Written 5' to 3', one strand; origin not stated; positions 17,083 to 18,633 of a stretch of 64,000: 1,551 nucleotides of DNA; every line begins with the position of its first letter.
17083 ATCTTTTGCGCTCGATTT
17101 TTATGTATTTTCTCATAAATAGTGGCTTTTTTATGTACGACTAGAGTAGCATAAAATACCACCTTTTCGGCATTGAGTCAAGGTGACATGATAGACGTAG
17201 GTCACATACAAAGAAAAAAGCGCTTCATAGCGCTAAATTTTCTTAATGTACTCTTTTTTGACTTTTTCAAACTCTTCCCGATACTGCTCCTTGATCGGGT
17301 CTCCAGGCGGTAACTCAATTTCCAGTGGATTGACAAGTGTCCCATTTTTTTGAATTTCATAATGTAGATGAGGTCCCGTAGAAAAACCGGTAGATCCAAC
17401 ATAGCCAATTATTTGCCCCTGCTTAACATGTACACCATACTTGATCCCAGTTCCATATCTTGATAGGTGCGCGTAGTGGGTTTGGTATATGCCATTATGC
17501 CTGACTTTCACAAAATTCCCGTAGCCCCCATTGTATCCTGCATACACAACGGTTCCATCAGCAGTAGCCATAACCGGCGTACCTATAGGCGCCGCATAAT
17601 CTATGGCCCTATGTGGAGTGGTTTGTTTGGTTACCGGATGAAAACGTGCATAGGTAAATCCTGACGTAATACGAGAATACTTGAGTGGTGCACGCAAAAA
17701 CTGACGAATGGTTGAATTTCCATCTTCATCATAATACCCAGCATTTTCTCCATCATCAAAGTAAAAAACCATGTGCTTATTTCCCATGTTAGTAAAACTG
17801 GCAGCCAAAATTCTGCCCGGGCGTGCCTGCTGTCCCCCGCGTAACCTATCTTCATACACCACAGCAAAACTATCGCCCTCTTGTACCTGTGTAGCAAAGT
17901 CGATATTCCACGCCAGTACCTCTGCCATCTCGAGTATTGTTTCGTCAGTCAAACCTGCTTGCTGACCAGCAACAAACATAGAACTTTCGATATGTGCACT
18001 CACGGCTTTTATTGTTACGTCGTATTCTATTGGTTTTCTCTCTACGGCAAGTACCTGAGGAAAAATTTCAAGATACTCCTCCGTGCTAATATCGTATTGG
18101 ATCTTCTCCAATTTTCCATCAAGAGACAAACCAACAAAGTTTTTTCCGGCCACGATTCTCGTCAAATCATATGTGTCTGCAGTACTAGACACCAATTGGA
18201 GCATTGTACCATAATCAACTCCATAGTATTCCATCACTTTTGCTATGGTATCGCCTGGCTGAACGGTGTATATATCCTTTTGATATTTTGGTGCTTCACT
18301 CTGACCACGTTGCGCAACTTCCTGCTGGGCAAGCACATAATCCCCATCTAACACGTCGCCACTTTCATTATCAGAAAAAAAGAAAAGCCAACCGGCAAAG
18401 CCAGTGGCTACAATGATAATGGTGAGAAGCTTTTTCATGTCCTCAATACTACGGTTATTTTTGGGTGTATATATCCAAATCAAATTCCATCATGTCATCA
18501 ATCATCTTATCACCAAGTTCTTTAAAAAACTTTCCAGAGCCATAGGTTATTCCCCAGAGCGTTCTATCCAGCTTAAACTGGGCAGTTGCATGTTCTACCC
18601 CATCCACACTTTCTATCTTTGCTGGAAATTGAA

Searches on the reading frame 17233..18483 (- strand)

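Call 35: search_protein_families(library=pfam, proteins=[window:17233-18483:-], max_evalue=0.00001)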
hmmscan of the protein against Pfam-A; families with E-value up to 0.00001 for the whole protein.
window:17233-18483:- (416 aa): 2 families
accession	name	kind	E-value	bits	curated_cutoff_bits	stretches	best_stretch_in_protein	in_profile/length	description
PF01551.29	Peptidase_M23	-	7e-36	122.8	28.7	1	290-386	2-96/96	Peptidase family M23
PF19425.4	Csd3_N2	-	3.5e-13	50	27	1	159-276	7-120/122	Csd3 second domain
